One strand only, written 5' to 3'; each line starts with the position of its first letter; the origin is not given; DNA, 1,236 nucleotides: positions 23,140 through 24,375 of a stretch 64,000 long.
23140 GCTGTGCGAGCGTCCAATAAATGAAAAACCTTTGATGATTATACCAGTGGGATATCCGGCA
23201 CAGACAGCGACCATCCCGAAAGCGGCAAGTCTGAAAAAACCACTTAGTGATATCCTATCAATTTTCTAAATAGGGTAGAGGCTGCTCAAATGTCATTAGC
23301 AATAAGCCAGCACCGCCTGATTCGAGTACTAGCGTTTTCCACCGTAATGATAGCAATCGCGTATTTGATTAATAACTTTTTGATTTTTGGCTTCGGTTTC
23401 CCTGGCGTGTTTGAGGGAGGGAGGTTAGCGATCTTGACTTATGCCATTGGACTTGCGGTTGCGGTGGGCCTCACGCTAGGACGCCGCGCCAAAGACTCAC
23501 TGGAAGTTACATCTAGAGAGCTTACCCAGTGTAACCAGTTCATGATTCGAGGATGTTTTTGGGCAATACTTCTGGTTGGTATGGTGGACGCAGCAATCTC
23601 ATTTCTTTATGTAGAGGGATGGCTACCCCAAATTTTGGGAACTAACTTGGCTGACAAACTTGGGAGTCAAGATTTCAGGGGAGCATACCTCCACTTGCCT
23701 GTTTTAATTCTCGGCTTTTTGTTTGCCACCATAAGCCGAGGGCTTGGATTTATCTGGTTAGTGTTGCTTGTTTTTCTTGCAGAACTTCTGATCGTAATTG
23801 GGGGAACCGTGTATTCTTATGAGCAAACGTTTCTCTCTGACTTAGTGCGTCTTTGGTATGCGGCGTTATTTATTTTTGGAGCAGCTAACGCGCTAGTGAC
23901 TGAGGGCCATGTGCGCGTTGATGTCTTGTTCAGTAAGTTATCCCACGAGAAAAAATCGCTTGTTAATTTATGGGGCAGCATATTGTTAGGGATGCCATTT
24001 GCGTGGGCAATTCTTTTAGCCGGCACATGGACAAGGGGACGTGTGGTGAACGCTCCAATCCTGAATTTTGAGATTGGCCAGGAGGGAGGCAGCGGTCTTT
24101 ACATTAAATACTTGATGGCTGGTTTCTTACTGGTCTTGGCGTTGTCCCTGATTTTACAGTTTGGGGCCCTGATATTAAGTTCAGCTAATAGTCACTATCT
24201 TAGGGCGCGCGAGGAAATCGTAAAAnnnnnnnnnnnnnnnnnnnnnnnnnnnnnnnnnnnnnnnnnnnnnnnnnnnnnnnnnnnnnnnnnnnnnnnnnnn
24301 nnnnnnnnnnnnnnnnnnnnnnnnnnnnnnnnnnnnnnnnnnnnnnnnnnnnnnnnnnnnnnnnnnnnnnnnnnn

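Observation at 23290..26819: Orphan TRAP DctQ/DctM pair with large extensions: DctM fused to an unrecognisable ~320-aa C-terminal soluble domain, no DctP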

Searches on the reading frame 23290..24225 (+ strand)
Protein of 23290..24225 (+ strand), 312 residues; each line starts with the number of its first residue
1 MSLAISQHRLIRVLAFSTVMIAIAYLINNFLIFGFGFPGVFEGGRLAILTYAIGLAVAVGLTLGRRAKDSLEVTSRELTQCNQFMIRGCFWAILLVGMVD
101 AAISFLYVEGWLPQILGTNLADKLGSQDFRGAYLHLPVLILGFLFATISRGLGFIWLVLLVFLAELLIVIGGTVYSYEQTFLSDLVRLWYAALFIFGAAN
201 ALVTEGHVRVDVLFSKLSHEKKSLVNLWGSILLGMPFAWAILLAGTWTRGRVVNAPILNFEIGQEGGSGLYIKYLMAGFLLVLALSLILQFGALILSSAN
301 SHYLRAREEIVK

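Call 3: search_protein_families(library=pfam, proteins=[window:23290-24225:+], max_evalue=1)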
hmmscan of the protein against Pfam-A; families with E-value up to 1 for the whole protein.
window:23290-24225:+ (312 aa): 1 family
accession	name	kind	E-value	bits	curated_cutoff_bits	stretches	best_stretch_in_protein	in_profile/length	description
PF04290.18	DctQ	-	7.2e-05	23.1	28.3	1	174-274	14-108/132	Tripartite ATP-independent periplasmic transporters, DctQ component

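Call 4: search_protein_families(library=ncbifam, proteins=[window:23290-24225:+], max_evalue=1)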
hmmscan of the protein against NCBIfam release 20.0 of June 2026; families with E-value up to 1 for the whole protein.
window:23290-24225:+ (312 aa): 0 families

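Call 47: find_homologous_proteins(query=window:23290-24225:+)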
Query window:23290-24225:+ (312 aa): 1204 proteins with E <= 0.001 among 8000 candidates; the best 120 are listed.
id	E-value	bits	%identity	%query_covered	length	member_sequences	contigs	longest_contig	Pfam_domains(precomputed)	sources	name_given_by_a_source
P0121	1.5e-193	660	100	100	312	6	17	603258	PF04290.19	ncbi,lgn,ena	ncbi:MAG: TRAP transporter small permease subunit [Alphaproteobacteria bacterium]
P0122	1.4e-93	332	55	96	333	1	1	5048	PF04290.19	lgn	-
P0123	7.3e-93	329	56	88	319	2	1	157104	-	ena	-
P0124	2.0e-89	318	53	93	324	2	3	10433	-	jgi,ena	-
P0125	9.9e-89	316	51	93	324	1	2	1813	PF04290.19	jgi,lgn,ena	-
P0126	1.1e-88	316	51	97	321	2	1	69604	PF04290.19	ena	-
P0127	3.3e-88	314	52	93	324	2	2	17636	PF04290.19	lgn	-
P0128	7.4e-88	313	52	96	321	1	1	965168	-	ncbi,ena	-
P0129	6.4e-86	307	50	96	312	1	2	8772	-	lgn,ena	-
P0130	5.2e-85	304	49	97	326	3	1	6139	-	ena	-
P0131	2.4e-84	301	50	93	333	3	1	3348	-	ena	-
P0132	7.6e-75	270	44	96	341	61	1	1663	PF04290.19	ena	-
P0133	9.6e-75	270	47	94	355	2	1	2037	PF04290.19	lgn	-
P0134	2.1e-74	269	47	92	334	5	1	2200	PF04290.19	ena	-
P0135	3.6e-74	268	43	97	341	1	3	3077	PF04290.19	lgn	-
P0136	3.6e-74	268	47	93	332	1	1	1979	PF04290.19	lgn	-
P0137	1.4e-73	266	46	92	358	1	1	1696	PF04290.19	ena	-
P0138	2.8e-73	265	46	94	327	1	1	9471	PF04290.19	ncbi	ncbi:MAG: TRAP transporter small permease subunit [Pseudomonadota bacterium]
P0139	3.1e-73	265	46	94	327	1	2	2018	PF04290.19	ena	-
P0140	6.1e-73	264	49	88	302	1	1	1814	PF04290.19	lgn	-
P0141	8.0e-73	263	46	90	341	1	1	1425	PF04290.19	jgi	-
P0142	8.3e-73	263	44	96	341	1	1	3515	PF04290.19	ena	-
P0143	1.0e-72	263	44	96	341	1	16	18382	PF04290.19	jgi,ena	-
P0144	1.1e-72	263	45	96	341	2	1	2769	PF04290.19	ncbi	-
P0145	1.1e-72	263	46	95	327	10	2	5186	PF04290.19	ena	-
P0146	2.0e-72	262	47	93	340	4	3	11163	PF04290.19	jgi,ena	jgi:TRAP-type mannitol/chloroaromatic compound transport system permease small subunit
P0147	2.4e-72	262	45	92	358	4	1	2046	PF04290.19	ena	-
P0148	2.9e-72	262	45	95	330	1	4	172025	PF04290.19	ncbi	ncbi:MAG: TRAP transporter small permease subunit [Burkholderiaceae bacterium]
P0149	2.9e-72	262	44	93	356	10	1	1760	PF04290.19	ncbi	-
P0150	3.5e-72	261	44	95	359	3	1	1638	PF04290.19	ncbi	-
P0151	4.1e-72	261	43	95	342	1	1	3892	PF04290.19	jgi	jgi:TRAP-type mannitol/chloroaromatic compound transport system permease small subunit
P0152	4.5e-72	261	43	96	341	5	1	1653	PF04290.19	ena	-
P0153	5.1e-72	261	46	92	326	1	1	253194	PF04290.19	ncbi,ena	-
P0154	6.1e-72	261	47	93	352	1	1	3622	PF04290.19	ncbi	-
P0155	1.4e-71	259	45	94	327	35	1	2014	PF04290.19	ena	-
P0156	1.9e-71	259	44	94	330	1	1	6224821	PF04290.19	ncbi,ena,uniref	ncbi:TRAP transporter small permease subunit [Hoeflea sp.]|uniref:TRAP transporter small permease su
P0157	1.9e-71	259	45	93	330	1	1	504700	PF04290.19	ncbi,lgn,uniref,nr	ncbi:TRAP transporter small permease subunit [Hoeflea poritis]|uniref:TRAP transporter small permeas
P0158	2.9e-71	258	44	96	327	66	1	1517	PF04290.19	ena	-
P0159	3.2e-71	258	48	88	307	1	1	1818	PF04290.19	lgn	-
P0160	3.7e-71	258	44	94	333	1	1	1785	PF04290.19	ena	-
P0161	3.7e-71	258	45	94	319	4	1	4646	PF04290.19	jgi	jgi:TRAP-type mannitol/chloroaromatic compound transport system permease small subunit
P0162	4.0e-71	258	44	94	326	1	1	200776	PF04290.19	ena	-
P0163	4.1e-71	258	47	94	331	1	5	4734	PF04290.19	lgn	-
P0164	5.9e-71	257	43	94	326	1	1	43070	PF04290.19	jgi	-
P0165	6.4e-71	257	44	96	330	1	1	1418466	PF04290.19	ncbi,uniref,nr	ncbi:TRAP transporter small permease subunit [Nitratireductor sp. XY-223]|uniref:TRAP transporter sm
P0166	7.3e-71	257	44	94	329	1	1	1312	PF04290.19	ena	-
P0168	8.0e-71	257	45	93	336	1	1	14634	PF04290.19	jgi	jgi:TRAP-type mannitol/chloroaromatic compound transport system permease small subunit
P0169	8.1e-71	257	44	97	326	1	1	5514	PF04290.19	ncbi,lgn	ncbi:MAG: TRAP transporter small permease subunit [Pseudomonadota bacterium]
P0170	9.6e-71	257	46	95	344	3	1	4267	PF04290.19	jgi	-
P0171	9.7e-71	257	45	91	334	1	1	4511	PF04290.19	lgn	-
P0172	9.8e-71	257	44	93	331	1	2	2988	PF04290.19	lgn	-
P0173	1.0e-70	257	43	97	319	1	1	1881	PF04290.19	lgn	-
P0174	1.1e-70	257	45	94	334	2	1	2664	PF04290.19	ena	-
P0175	1.1e-70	257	44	94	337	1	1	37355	PF04290.19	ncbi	ncbi:MAG: TRAP transporter small permease subunit [Pseudomonadota bacterium]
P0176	1.2e-70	256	41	96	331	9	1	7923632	PF04290.19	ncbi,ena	-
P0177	1.5e-70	256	43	100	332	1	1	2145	PF04290.19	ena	-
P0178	1.7e-70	256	44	95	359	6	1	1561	PF04290.19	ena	-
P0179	2.0e-70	256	44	96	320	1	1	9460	PF04290.19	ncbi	-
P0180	2.4e-70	255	45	92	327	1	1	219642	PF04290.19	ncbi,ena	-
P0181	3.9e-70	255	48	88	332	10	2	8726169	PF04290.19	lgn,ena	-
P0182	4.0e-70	255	45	93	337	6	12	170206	PF04290.19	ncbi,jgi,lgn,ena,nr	ncbi:MAG: TRAP transporter small permease subunit [Rhodospirillaceae bacterium]|jgi:TRAP-type mannit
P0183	4.2e-70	255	44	92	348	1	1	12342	PF04290.19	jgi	-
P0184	4.7e-70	254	42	99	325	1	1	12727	PF04290.19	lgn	-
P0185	5.0e-70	254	43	96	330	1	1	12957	PF04290.19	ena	-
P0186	5.9e-70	254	44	93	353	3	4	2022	PF04290.19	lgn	-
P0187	6.7e-70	254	46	95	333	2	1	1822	PF04290.19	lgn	-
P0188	6.9e-70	254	45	93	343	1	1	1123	PF04290.19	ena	-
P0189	8.4e-70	254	44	96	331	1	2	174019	PF04290.19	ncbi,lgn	ncbi:MAG: TRAP transporter small permease subunit [Burkholderiaceae bacterium]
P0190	9.5e-70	253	45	94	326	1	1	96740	PF04290.19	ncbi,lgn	ncbi:MAG: TRAP transporter small permease subunit [Pseudomonadota bacterium]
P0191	9.7e-70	253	43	96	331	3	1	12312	PF04290.19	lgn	-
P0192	1.1e-69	253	47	88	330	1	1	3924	PF04290.19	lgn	-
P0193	1.1e-69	253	42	97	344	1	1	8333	PF04290.19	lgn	-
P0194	1.1e-69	253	43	94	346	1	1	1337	PF04290.19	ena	-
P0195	1.2e-69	253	47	95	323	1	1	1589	PF04290.19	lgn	-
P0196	1.2e-69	253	46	88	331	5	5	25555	PF04290.19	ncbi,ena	ncbi:MAG: TRAP transporter small permease subunit [Pseudomonadota bacterium]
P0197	1.3e-69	253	45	90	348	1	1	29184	PF04290.19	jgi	-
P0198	1.3e-69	253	44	94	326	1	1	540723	PF04290.19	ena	-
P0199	1.3e-69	253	48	86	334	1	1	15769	PF04290.19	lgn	-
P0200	1.4e-69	253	47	86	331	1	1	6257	PF04290.19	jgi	jgi:TRAP-type mannitol/chloroaromatic compound transport system permease small subunit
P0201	1.5e-69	253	45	94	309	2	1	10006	PF04290.19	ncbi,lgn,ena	-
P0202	1.9e-69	252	46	92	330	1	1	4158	PF04290.19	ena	-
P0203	1.9e-69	252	44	90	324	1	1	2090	PF04290.19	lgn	-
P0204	2.3e-69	252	45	92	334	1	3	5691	PF04290.19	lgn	-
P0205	2.6e-69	252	46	90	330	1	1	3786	PF04290.19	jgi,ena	-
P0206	2.8e-69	252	49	90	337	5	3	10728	PF04290.19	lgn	-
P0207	3.3e-69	252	47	90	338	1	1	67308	PF04290.19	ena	-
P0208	3.4e-69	252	44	93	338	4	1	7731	PF04290.19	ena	-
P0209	3.5e-69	252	42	99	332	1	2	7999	PF04290.19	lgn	-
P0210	3.6e-69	252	43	99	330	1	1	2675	PF04290.19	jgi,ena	-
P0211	3.7e-69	251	44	92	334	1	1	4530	PF04290.19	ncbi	-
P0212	3.8e-69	251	43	94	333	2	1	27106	PF04290.19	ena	-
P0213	4.6e-69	251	43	96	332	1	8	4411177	PF04290.19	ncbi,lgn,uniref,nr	ncbi:TRAP transporter small permease subunit [Sedimentitalea nanhaiensis]|uniref:TRAP transporter sm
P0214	4.6e-69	251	46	87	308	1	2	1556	PF04290.19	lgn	-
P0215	4.7e-69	251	44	96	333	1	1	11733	PF04290.19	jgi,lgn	-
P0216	5.2e-69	251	43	95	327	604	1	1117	PF04290.19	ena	-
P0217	6.0e-69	251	44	93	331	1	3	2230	PF04290.19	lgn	-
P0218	6.0e-69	251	43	98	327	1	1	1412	PF04290.19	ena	-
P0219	6.3e-69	251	42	100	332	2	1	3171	PF04290.19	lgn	-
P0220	6.5e-69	251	50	79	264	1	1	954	PF04290.19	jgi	jgi:TRAP-type mannitol/chloroaromatic compound transport system permease small subunit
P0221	6.7e-69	251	43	96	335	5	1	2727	PF04290.19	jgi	jgi:TRAP-type mannitol/chloroaromatic compound transport system permease small subunit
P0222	7.4e-69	250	45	95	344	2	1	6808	PF04290.19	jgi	-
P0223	9.2e-69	250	44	96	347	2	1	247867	PF04290.19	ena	-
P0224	9.6e-69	250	46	93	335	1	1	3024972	PF04290.19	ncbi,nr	ncbi:MAG: TRAP transporter small permease subunit [Burkholderiales bacterium]|nr:MAG: TRAP transport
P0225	9.6e-69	250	45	93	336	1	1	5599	PF04290.19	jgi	-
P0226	9.7e-69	250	41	96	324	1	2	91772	PF04290.19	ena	-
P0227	1.0e-68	250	46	93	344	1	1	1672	PF04290.19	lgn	-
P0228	1.2e-68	250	45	92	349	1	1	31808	PF04290.19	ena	-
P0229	1.3e-68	250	43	93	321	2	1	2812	PF04290.19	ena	-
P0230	1.4e-68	250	42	94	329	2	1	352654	PF04290.19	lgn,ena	-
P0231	1.5e-68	249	43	93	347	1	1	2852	PF04290.19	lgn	-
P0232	1.6e-68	249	45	93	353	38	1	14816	PF04290.19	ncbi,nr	ncbi:MAG: TRAP transporter small permease subunit [Arenicellales bacterium]|nr:TRAP transporter smal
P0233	1.7e-68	249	43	94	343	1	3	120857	PF04290.19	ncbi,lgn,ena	-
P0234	1.8e-68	249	46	92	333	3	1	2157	PF04290.19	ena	-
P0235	1.9e-68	249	44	93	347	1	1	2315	PF04290.19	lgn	-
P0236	2.0e-68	249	42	96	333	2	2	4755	PF04290.19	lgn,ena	-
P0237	2.0e-68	249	41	96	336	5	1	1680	PF04290.19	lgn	-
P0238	2.2e-68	249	45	96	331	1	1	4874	PF04290.19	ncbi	-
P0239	2.3e-68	249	44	92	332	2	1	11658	PF04290.19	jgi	-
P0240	2.3e-68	249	45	93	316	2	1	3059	PF04290.19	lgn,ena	-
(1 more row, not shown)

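Call 48: find_encoding_contigs(protein=P0121, flank=10000, max_places=4)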
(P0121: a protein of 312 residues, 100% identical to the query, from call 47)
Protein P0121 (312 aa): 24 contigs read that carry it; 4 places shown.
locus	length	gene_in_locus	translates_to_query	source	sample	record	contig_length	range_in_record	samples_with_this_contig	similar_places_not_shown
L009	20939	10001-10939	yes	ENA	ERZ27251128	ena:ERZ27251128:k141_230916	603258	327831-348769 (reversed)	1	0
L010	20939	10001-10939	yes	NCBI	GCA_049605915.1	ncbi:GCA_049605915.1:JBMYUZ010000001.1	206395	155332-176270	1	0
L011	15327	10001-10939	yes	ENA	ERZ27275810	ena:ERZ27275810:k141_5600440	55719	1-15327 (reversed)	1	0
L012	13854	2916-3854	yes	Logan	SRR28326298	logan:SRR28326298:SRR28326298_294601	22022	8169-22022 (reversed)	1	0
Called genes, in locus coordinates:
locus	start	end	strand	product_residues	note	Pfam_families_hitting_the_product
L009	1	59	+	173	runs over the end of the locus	PF13527:Acetyltransf_9 (weak), PF00583:Acetyltransf_1 (weak), PF13508:Acetyltransf_7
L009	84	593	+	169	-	PF06938:DUF1285_N, PF21028:DUF1285_C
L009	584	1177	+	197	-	PF00293:NUDIX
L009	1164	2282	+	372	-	PF01743:PolyA_pol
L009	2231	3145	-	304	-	PF00892:EamA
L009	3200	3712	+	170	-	PF04314:LpqE-like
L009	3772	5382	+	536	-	PF13347:MFS_2, PF03092:BT1, PF07690:MFS_1, PF13347:MFS_2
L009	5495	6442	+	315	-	PF00126:HTH_1, PF03466:LysR_substrate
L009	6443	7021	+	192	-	PF12917:YfbR-like (weak)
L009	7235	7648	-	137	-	PF00903:Glyoxalase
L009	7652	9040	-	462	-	PF00224:PK, PF02887:PK_C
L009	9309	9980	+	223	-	PF14512:TM1586_NiRdase (faint), PF00881:Nitroreductase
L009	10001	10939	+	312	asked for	PF04290:DctQ (weak)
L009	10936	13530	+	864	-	PF06808:DctM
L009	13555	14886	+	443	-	PF00883:Peptidase_M17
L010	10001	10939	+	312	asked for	PF04290:DctQ (weak)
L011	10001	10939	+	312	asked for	PF04290:DctQ (weak)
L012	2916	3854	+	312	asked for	PF04290:DctQ (weak)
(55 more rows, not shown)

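Call 76: predict_structure(alignment_id=A4)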
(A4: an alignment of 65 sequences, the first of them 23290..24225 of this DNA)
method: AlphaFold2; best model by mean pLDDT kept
length: 312 residues; sequences in the alignment: 65
mean_pLDDT: 87.7   pTM: 0.85
mean pLDDT of the five models: 87.7, 86.8, 86.8, 86.0, 83.7
residues with pLDDT >= 90: 171; 70-90: 113; 50-70: 25; < 50: 3
segments of 3 or more residues with pLDDT < 50: 310-312
pLDDT, mean of each block of 10 residues (from residue 1): 78 97 97 94 95 97 89 94 93 91 90 96 90 93 95 82 86 77 87 87 71 82 90 95 93 87 62 84 94 94 67 45
secondary structure, 60 per line:
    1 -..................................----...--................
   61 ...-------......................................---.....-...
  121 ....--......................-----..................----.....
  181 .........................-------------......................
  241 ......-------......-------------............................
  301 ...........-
elements in order: H2-35 H45-63 H71-108 H112-116 H118-124 H127-148 H154-171 H176-205 H219-246 H254-259 H273-311
